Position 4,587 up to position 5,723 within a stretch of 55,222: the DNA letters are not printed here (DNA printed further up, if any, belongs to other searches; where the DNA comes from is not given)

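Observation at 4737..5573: Family-1 encapsulin shell gene with no cargo gene next to it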

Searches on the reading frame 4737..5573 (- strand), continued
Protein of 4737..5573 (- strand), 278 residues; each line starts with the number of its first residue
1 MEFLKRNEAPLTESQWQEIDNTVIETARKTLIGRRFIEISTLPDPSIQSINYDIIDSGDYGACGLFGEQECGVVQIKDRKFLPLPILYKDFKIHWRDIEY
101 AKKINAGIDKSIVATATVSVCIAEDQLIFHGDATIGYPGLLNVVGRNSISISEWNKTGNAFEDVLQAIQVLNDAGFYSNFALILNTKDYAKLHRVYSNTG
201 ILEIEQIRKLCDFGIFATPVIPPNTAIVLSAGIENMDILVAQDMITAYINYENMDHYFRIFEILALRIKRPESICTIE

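Call 20: find_homologous_proteins(query=L003:8850-9776:+, max_evalue=0.001)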
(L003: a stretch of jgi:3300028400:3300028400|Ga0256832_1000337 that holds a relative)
Query L003:8850-9776:+ (309 aa): 67 proteins with E <= 0.001 among 1461 candidates.
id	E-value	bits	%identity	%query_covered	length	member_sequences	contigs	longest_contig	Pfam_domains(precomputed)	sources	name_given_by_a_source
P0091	1.1e-193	660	100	100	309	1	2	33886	PF09537.17,PF02915.24,PF12902.14,PF00210.31,PF03232.20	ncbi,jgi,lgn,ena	-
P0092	4.0e-159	547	81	99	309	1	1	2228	PF09537.17,PF02915.24,PF12902.14,PF00210.31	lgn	-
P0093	8.0e-156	536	79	99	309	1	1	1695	PF09537.17,PF02915.24,PF12902.14,PF00210.31,PF03232.20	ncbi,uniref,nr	ncbi:ferritin-like domain-containing protein [Hydrogenivirga sp. 128-5-R1-1]|uniref:ferritin-like do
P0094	6.0e-155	533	80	99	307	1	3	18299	PF09537.17,PF02915.24,PF12902.14,PF00210.31,PF03232.20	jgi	jgi:bacterioferritin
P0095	4.5e-154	530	79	99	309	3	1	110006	PF09537.17,PF02915.24,PF12902.14,PF00210.31,PF03232.20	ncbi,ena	-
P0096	2.9e-153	528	78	99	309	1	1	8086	PF09537.17,PF02915.24,PF12902.14,PF00210.31,PF03232.20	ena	-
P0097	1.6e-152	525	78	99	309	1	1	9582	PF09537.17,PF02915.24,PF12902.14,PF00210.31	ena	-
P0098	1.3e-151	522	78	99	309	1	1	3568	PF09537.17,PF02915.24,PF12902.14,PF00210.31,PF03232.20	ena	-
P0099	2.5e-143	495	75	99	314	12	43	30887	PF02915.24,PF12902.14,PF00210.31,PF03232.20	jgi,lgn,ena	-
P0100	4.0e-125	435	66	100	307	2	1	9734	PF09537.17,PF02915.24,PF12902.14,PF00210.31,PF03232.20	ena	-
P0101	1.2e-123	431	65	98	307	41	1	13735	PF09537.17,PF02915.24,PF12902.14,PF00210.31,PF03232.20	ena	-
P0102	3.1e-123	429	65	98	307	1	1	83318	PF09537.17,PF02915.24,PF12902.14,PF00210.31,PF03232.20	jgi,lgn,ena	-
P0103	6.2e-123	428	66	100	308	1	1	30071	PF02915.24,PF12902.14,PF00210.31,PF03232.20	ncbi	-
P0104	8.6e-123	428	64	98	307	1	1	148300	PF09537.17,PF02915.24,PF12902.14,PF00210.31,PF03232.20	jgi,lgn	jgi:bacterioferritin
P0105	7.5e-122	425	62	98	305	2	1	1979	PF09537.17,PF02915.24,PF05067.19,PF12902.14,PF00210.31,PF03232.20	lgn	-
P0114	2.6e-112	393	62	99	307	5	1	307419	PF09537.17,PF02915.24,PF12902.14,PF00210.31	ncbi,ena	-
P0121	2.4e-109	384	61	99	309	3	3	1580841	PF09537.17,PF02915.24,PF12902.14,PF00210.31,PF03232.20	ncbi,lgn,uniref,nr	ncbi:ferritin-like domain-containing protein [Venenivibrio stagnispumantis]|uniref:Bacterioferritin 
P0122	1.3e-107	378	58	99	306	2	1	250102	PF02915.24,PF12902.14,PF00210.31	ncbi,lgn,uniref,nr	ncbi:ferritin-like domain-containing protein [Sulfurihydrogenibium subterraneum]|uniref:ferritin-lik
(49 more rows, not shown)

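Call 22: find_encoding_contigs(protein=P0121, flank=10000, max_places=2)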
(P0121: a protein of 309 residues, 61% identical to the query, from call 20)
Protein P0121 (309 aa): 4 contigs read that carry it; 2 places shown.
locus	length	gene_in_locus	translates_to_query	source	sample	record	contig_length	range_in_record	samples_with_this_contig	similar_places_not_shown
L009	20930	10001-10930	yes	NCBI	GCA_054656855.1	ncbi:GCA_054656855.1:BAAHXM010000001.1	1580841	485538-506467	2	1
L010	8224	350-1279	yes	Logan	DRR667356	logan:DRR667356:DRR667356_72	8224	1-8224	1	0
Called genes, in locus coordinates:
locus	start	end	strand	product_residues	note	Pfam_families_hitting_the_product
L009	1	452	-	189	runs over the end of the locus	-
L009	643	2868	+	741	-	PF07715:Plug, PF00593:TonB_dep_Rec_b-barrel, PF14905:OMP_b-brl_3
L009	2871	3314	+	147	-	PF01618:MotA_ExbB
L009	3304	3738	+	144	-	PF02472:ExbD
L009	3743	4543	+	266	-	PF13103:TonB_2, PF03544:TonB_C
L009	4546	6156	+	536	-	PF16655:PhoD_N, PF09423:PhoD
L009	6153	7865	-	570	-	PF27085:Aq_1262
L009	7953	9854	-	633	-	PF05787:PhoX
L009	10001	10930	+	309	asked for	PF00210:Ferritin, PF03232:COQ7 (faint), PF09537:DUF2383 (faint), PF02915:Rubrerythrin (weak), PF12902:Ferritin-like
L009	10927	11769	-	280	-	PF01048:PNP_UDP_1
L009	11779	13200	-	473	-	PF22638:FlgK_D1, PF06429:Flg_bbr_C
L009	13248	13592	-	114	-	PF05130:FlgN (faint)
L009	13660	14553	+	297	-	-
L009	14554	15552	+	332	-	PF14842:FliG_N, PF03448:MgtE_N (weak), PF14841:FliG_M, PF14842:FliG_N, PF01706:FliG_C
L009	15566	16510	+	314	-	PF02154:FliM, PF01052:FliMN_C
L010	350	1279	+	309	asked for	PF00210:Ferritin, PF03232:COQ7 (faint), PF09537:DUF2383 (faint), PF02915:Rubrerythrin (weak), PF12902:Ferritin-like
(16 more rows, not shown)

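Call 23: find_encoding_contigs(protein=P0001, flank=10000, max_places=2)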
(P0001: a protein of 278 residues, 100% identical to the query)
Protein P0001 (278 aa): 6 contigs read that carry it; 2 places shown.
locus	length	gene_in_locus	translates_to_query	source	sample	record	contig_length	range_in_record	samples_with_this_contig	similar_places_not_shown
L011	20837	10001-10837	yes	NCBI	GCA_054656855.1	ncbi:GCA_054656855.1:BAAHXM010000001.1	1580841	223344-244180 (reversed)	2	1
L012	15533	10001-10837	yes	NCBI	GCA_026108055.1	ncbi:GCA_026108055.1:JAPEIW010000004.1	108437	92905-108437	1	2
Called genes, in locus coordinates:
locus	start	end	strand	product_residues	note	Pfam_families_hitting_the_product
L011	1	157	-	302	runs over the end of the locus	PF02729:OTCace_N, PF00185:OTCace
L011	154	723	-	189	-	PF09335:VTT_dom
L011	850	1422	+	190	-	PF05685:Uma2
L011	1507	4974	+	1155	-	PF00521:DNA_topoisoIV, PF14890:Intein_splicing, PF14528:LAGLIDADG_3, PF00521:DNA_topoisoIV, PF03989:DNA_gyraseA_C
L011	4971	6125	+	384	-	PF00155:Aminotran_1_2, PF01053:Cys_Met_Meta_PP (faint)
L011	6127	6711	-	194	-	PF02660:G3P_acyltransf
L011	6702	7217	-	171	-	PF01066:CDP-OH_P_transf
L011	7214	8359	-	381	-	PF00091:Tubulin, PF12327:FtsZ_C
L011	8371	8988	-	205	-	PF01502:PRA-CH, PF01503:PRA-PH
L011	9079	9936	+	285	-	PF03755:YicC-like_N, PF08340:YicC-like_C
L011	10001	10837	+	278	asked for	PF04454:Linocin_M18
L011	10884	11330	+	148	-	PF03938:OmpH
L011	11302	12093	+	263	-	PF01887:SAM_HAT_N, PF20257:SAM_HAT_C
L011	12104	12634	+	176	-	PF01936:NYN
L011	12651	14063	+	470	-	PF02254:TrkA_N, PF02080:TrkA_C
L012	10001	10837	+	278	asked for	PF04454:Linocin_M18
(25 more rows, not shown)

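Call 25: search_solved_structures(query=P0121, max_evalue=0.01, show_alignments=2)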
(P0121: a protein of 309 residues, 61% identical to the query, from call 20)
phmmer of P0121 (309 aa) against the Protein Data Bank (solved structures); distinct sequences matched with E-value up to 0.01: 10.
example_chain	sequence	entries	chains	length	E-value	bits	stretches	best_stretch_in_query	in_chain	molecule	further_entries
9viw_A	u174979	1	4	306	8e-43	150.4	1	7-282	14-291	Bacterioferritin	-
1nf4_A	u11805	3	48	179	2.1e-11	47.4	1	5-139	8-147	bacterioferritin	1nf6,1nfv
9qq4_A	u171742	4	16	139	2.6e-08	37.2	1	7-133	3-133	Bacterioferritin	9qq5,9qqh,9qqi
8w1d_A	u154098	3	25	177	4.4e-06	29.9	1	5-129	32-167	DPS-LIKE PROTEIN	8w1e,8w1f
2qqy_A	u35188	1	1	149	0.00029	24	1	7-135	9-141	Sigma B operon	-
7s8t_A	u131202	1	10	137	0.00065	22.8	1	85-134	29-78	EncC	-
4am2_A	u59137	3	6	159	0.0048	19.9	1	7-133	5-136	BACTERIOFERRITIN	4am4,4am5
6j42_A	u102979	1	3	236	0.0052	19.8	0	20-63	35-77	Alr3090 protein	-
4r42_A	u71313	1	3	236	0.0052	19.8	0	20-63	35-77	Alr3090 protein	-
3bkn_A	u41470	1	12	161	0.0079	19.2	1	9-132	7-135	Bacterioferritin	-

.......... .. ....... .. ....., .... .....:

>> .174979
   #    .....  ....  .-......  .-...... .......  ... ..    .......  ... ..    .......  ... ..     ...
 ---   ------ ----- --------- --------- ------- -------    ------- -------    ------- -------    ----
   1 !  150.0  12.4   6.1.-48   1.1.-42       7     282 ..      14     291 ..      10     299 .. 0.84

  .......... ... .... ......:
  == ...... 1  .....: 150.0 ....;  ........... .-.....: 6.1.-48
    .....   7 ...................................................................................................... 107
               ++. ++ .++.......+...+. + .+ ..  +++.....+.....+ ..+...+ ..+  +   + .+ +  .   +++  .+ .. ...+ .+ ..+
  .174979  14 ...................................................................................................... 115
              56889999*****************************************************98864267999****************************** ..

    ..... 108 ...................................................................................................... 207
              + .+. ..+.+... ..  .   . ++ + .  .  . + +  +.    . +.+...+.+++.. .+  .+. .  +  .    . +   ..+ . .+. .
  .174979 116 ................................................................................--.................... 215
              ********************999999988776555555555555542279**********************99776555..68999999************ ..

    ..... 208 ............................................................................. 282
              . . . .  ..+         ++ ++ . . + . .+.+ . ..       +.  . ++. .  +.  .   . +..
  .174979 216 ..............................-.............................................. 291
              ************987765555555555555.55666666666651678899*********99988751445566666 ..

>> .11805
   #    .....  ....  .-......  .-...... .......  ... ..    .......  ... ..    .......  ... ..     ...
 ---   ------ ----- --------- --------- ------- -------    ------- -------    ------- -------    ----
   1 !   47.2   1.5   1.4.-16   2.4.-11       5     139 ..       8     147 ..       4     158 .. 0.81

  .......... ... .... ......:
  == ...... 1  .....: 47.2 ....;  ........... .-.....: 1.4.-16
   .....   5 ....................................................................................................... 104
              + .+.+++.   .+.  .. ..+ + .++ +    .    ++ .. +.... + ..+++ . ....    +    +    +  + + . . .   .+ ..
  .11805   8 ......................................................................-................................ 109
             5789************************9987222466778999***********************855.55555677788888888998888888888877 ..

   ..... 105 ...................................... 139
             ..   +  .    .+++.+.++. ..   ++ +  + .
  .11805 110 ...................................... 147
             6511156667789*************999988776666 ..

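Call 26: find_encoding_contigs(protein=P0114, flank=6000, max_places=1)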
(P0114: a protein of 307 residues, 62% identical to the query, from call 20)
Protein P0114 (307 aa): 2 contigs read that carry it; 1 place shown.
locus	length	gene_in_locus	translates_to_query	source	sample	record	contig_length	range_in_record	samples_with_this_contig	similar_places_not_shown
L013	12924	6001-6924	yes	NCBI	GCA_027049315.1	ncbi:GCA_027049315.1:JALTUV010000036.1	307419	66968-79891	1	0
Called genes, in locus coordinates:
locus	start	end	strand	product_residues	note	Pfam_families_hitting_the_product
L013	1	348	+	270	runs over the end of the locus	-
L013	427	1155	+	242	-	-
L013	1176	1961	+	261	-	-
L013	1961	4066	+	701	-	PF22896:OB_RNR_1st (faint), PF08206:OB_RNB, PF17876:CSD2, PF00773:RNB, PF00575:S1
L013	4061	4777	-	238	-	PF00174:Oxidored_molyb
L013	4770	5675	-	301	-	PF01142:TruD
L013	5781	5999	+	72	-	-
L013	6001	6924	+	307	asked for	PF00210:Ferritin, PF09537:DUF2383 (faint), PF02915:Rubrerythrin, PF12902:Ferritin-like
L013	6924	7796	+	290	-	PF00348:polyprenyl_synt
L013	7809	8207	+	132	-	PF14489:QueF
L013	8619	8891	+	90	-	-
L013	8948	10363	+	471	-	PF01385:OrfB_IS605, PF07282:Cas12f1-like_TNB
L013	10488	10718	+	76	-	PF04014:MazE_antitoxin (weak)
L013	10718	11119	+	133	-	PF01850:PIN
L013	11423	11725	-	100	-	-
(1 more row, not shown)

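Call 34: find_related_loci(query=window:4737-5573:-, collection=genome_contigs, flank=10000)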
Query window:4737-5573:- (278 aa) in genome_contigs; peptide patterns used: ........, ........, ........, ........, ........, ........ (x = any residue, [..] = any of these).
49 stretches matched a pattern; 1 encode a relative of the query (tblastn E <= 1e-3); 1 distinct loci.
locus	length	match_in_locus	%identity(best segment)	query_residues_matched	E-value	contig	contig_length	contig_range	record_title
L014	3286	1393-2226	64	1-278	2e-134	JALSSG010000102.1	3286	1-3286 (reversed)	MAG: Hydrogenothermaceae bacterium isolate 356-308_metabat2_scaf2bin.042 356-308_scaffold_24109_c1, whole genome shotgun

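Call 45: find_encoding_contigs(protein=P0031, flank=5000, max_places=1)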
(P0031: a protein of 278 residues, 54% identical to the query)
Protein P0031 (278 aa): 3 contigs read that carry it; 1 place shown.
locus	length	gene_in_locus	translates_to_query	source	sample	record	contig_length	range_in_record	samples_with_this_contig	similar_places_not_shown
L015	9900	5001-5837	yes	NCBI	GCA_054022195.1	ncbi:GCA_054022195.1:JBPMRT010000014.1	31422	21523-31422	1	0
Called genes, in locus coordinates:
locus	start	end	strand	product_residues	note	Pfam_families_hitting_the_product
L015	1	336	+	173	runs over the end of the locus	PF00004:AAA, PF01637:ATPase_2 (weak), PF03266:NTPase_1, PF13173:AAA_14 (faint), PF13401:AAA_22 (weak), PF13479:AAA_24 (weak)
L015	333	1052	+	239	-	PF00977:His_biosynth, PF01207:Dus (faint), PF03060:NMO (faint)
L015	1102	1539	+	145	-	PF03938:OmpH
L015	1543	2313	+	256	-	PF01887:SAM_HAT_N, PF20257:SAM_HAT_C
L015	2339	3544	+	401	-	PF00764:Arginosuc_synth, PF20979:Arginosuc_syn_C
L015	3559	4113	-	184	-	PF02572:CobA_CobO_BtuR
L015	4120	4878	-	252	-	PF00561:Abhydrolase_1, PF12146:Hydrolase_4, PF12697:Abhydrolase_6, PF03096:Ndr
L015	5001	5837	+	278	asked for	PF04454:Linocin_M18, PF09950:Major_capside (weak)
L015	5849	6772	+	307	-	PF00210:Ferritin, PF02915:Rubrerythrin, PF09537:DUF2383 (faint), PF03232:COQ7 (faint), PF12902:Ferritin-like, PF00210:Ferritin (weak)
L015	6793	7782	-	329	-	PF04966:OprB (weak)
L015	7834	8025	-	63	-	-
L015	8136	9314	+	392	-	PF02441:Flavoprotein, PF04127:DFP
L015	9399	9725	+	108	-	PF23023:Anti-Pycsar_Apyc1, PF13691:Lactamase_B_4, PF00753:Lactamase_B, PF12706:Lactamase_B_2 (weak)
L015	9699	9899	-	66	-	?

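Call 60: list_cluster_members(proteins=[P0001, P0121])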
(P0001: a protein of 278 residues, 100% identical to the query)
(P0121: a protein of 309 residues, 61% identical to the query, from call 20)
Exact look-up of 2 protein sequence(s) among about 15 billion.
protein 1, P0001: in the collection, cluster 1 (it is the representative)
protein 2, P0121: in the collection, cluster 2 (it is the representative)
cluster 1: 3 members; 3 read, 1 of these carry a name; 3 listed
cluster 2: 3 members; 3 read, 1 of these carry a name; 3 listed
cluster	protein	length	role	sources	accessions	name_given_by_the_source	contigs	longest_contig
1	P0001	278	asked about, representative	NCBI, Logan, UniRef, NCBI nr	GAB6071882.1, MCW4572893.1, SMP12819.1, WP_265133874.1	family 1 encapsulin nanocompartment shell protein [Venenivibrio stagnispumantis] | Uncharacterized protein, linocin/CFP29 family n=1 Tax=Venenivibrio stagnispumantis ...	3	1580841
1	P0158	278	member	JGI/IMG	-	-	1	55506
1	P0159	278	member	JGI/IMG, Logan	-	-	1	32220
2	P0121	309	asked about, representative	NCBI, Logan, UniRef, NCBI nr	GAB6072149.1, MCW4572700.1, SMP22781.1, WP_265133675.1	ferritin-like domain-containing protein [Venenivibrio stagnispumantis] | Bacterioferritin n=1 Tax=Venenivibrio stagnispumantis TaxID=407998 RepID=A0AA45WPR6_9AQUI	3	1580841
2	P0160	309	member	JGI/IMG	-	-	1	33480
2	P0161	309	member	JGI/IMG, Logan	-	-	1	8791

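Call 64: find_encoding_contigs(protein=P0122, flank=6000, max_places=1)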
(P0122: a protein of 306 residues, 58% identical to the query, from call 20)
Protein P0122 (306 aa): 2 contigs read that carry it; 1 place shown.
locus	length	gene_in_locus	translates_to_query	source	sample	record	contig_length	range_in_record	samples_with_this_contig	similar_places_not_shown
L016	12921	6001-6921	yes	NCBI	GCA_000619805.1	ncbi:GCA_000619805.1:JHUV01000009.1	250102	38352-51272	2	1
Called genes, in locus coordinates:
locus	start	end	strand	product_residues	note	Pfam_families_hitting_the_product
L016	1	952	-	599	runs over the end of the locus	PF08668:HDOD (weak)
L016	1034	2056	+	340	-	PF04055:Radical_SAM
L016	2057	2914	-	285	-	PF00133:tRNA-synt_1, PF09334:tRNA-synt_1g (faint), PF08264:Anticodon_1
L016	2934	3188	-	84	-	PF17209:Hfq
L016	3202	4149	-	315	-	PF03747:ADP_ribosyl_GH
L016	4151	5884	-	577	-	PF01336:tRNA_anti-codon, PF00152:tRNA-synt_2, PF01409:tRNA-synt_2d (faint)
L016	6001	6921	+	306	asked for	PF00210:Ferritin, PF02915:Rubrerythrin (weak), PF12902:Ferritin-like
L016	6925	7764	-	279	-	PF01048:PNP_UDP_1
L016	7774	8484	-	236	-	-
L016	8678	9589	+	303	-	PF01464:SLT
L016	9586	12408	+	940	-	PF17757:UvrB_inter, PF02559:CarD_TRCF_RID, PF04851:ResIII, PF00270:DEAD, PF22590:Cas3-like_C_2 (faint), PF00271:Helicase_C, PF03461:TRCF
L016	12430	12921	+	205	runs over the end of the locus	PF01612:DNA_pol_A_exo1 (faint), PF00929:RNase_T, PF16473:Rv2179c-like (faint), PF21762:DEDDh_C (weak)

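Call 71: predict_structure(alignment_id=A2)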
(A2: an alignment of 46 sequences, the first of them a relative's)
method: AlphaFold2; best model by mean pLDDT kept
length: 278 residues; sequences in the alignment: 46
mean_pLDDT: 92.3   pTM: 0.88
mean pLDDT of the five models: 92.3, 91.8, 91.6, 91.4, 91.2
residues with pLDDT >= 90: 211; 70-90: 64; 50-70: 3; < 50: 0
segments of 3 or more residues with pLDDT < 50: none
pLDDT, mean of each block of 10 residues (from residue 1): 87 92 96 94 88 82 83 87 94 94 88 97 97 90 96 92 97 94 95 82 92 94 96 95 95 96 95 97
secondary structure, 60 per line:
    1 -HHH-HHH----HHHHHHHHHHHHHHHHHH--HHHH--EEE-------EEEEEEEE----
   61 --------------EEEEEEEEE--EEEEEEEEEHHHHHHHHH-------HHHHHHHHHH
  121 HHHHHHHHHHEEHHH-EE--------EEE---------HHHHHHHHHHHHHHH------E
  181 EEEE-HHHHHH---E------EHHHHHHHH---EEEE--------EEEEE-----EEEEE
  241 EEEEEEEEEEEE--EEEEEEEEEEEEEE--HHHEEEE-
elements in order: H13-30 H33-36 E39-41 E49-56 E75-83 E86-94 H95-103 H111-130 E147-149 H159-173 E180-184 H186-191 H203-210 E214-217 E226-230 E236-252 E255-268 E274-277

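Call 72: predict_structure(alignment_id=A1)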
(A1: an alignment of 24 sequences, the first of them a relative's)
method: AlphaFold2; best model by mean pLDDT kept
length: 309 residues; sequences in the alignment: 24
mean_pLDDT: 83.8   pTM: 0.81
mean pLDDT of the five models: 83.8, 83.3, 80.8, 78.9, 76.9
residues with pLDDT >= 90: 159; 70-90: 98; 50-70: 24; < 50: 28
segments of 3 or more residues with pLDDT < 50: 276-282, 293-309
pLDDT, mean of each block of 10 residues (from residue 1): 88 98 96 86 93 97 96 91 92 97 97 97 97 86 54 81 93 96 89 89 87 88 91 87 84 80 76 50 56 45 33
secondary structure, 60 per line:
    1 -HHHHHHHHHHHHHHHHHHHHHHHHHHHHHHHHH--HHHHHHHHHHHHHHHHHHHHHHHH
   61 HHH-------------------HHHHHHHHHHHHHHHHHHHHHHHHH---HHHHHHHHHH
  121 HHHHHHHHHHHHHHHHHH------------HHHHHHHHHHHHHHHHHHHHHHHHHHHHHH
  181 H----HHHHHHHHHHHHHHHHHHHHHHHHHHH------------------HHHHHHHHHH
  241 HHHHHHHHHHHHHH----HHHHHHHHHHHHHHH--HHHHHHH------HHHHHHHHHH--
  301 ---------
elements in order: H2-34 H37-63 H83-107 H111-138 H151-181 H186-212 H231-254 H259-273 H276-282 H289-298
